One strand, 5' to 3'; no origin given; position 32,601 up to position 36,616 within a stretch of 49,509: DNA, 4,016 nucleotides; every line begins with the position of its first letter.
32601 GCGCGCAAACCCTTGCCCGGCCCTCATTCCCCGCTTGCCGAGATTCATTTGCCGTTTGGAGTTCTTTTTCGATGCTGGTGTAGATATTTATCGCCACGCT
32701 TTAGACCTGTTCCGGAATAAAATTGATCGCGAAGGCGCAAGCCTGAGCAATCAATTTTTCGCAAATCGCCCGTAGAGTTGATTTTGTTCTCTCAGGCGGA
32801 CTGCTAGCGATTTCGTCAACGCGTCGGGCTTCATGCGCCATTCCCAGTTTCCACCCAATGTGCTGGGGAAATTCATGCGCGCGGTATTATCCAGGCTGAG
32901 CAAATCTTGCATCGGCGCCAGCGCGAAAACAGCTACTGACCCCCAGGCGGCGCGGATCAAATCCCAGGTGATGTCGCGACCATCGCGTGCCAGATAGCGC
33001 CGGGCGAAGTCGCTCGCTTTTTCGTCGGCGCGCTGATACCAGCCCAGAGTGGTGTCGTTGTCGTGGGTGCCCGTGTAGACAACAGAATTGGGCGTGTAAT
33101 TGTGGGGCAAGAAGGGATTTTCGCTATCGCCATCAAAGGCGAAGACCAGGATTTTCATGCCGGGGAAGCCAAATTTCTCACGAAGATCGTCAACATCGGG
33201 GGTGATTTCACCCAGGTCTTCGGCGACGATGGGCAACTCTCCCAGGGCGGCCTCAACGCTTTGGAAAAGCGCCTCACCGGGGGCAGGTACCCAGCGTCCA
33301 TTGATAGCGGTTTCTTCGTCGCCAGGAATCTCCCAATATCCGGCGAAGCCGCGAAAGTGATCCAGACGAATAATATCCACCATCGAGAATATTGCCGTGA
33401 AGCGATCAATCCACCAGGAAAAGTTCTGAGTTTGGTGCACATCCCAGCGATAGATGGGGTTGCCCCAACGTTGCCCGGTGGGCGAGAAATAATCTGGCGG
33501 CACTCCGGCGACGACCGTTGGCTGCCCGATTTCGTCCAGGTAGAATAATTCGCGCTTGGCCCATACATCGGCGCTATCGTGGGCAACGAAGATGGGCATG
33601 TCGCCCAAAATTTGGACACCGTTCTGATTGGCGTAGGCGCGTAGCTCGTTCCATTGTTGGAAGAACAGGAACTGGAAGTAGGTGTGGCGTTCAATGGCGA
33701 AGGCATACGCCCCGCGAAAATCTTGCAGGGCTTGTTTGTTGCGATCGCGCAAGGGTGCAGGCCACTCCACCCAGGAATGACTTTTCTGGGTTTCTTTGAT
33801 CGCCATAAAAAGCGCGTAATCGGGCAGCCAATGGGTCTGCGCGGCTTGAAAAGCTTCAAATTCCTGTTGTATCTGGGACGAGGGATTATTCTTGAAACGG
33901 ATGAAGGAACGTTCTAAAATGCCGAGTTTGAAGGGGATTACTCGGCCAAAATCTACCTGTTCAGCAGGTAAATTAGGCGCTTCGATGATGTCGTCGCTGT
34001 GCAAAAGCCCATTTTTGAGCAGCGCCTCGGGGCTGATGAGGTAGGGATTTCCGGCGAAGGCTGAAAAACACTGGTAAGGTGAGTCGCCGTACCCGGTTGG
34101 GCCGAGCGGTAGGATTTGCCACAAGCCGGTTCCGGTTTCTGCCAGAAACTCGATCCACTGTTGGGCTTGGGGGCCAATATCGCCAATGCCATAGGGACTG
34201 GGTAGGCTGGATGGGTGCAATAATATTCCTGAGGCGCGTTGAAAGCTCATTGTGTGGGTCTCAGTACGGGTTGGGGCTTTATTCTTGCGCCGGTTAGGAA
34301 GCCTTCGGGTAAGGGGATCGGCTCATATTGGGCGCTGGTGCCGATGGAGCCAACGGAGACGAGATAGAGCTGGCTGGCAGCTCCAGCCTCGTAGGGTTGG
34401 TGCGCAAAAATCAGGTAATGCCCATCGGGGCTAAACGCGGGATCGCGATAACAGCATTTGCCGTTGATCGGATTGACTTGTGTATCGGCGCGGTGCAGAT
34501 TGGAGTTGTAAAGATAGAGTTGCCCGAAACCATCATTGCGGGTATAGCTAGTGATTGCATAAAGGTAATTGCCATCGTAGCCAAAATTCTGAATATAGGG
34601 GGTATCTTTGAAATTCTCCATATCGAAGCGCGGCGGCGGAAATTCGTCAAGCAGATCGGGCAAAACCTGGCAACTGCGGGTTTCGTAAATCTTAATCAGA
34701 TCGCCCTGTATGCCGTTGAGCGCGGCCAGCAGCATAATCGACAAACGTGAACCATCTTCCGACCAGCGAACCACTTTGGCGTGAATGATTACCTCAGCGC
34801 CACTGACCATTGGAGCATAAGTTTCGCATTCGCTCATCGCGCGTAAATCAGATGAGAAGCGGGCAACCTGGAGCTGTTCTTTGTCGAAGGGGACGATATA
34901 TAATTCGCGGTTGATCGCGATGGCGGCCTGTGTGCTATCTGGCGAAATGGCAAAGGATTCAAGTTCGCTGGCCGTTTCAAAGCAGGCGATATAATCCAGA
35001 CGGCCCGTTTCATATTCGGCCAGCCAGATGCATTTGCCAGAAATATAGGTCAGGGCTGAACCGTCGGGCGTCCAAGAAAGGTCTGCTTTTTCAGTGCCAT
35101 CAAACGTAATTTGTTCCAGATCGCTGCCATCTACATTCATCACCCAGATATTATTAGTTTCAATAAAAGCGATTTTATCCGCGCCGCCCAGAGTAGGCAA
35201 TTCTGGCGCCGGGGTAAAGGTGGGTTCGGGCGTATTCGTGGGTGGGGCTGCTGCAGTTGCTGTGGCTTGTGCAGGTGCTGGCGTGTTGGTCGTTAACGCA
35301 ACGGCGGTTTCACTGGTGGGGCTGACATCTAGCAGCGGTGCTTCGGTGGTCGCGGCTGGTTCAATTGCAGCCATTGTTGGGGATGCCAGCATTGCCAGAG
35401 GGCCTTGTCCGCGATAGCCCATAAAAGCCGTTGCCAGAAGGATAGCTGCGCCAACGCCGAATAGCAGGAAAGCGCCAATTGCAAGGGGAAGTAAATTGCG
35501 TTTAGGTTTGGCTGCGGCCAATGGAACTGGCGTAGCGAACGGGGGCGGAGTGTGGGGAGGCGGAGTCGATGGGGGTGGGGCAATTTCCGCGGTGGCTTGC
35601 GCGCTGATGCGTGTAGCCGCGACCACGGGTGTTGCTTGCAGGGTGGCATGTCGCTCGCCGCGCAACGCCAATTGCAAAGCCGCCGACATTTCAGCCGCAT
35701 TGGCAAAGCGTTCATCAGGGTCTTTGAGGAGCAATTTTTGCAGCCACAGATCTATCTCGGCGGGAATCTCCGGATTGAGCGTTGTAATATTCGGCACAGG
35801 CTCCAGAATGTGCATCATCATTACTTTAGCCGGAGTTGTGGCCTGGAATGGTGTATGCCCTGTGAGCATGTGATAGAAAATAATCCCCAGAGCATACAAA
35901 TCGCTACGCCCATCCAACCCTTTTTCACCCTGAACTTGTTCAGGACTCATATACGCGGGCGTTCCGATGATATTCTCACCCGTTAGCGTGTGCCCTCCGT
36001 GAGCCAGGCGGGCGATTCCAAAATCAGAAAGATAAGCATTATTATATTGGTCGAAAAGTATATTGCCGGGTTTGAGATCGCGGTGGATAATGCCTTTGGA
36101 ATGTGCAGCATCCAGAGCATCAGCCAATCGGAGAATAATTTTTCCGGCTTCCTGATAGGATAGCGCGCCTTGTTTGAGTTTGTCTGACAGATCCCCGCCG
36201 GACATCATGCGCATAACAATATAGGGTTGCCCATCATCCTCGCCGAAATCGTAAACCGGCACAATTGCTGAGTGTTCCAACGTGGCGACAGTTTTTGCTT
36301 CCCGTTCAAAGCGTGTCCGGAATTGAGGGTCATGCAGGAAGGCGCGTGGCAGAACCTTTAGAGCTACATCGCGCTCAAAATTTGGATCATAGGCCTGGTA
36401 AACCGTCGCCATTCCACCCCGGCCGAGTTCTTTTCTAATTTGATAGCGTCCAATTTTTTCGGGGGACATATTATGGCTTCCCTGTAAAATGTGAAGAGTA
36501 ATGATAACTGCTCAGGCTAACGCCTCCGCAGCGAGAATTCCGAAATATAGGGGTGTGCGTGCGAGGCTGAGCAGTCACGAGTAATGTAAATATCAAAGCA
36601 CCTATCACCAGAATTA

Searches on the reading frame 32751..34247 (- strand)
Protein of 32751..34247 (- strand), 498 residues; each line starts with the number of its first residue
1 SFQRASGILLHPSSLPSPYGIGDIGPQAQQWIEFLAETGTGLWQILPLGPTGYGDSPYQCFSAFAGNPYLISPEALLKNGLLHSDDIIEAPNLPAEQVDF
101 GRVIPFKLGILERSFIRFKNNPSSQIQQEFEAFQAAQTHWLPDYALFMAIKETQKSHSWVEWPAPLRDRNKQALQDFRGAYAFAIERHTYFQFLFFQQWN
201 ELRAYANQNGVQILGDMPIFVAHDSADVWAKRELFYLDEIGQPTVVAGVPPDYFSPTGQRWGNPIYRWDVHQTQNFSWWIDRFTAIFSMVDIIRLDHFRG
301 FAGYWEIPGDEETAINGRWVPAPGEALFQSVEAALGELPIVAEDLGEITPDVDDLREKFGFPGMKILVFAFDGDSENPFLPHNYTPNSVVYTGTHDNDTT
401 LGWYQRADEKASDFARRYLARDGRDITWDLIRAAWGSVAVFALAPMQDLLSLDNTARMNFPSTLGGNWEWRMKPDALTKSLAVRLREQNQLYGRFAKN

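Call 79: search_protein_families(library=pfam, proteins=[window:32751-34247:-], max_evalue=0.00001)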
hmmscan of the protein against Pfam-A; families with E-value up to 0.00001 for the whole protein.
window:32751-34247:- (498 aa): 1 family
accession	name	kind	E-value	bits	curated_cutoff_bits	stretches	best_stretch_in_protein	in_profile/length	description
PF02446.23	Glyco_hydro_77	-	2.3e-184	614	25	1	10-477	1-464/465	4-alpha-glucanotransferase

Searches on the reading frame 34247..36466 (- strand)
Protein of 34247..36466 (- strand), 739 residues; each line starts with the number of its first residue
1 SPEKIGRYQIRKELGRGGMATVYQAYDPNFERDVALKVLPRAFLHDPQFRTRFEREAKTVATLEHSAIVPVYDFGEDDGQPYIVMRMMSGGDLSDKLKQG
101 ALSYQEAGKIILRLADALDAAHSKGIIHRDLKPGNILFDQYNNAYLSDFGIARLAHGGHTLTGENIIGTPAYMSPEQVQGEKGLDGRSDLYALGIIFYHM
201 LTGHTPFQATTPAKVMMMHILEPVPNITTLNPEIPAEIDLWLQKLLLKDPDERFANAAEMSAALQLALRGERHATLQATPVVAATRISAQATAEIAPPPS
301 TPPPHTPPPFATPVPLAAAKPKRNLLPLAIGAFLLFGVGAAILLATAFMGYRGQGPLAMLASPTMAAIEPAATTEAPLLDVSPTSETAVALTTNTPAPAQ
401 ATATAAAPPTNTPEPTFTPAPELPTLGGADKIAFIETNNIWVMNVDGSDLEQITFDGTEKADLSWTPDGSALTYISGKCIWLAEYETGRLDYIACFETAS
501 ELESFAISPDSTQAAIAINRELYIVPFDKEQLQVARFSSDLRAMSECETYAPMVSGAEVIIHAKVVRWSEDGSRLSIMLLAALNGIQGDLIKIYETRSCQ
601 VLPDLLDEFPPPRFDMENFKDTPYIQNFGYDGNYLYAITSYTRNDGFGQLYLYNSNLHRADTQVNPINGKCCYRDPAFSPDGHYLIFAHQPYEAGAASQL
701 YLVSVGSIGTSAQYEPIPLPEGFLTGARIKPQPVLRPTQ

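Call 79: search_protein_families(library=pfam, proteins=[window:34247-36466:-], max_evalue=0.00001)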
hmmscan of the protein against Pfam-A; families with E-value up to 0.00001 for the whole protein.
window:34247-36466:- (739 aa): 3 families
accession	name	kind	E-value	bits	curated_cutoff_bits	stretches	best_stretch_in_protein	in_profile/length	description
PF00069.31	Pkinase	-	3e-51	174.8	31.7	1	8-255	1-253/263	Protein kinase domain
PF07714.23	PK_Tyr_Ser-Thr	-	1.1e-30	107.3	23.1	1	9-219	2-217/258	Protein tyrosine and serine/threonine kinase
PF00930.27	DPPIV_N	-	5.8e-10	38.9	22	0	430-459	55-84/354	Dipeptidyl peptidase IV (DPP IV) N-terminal region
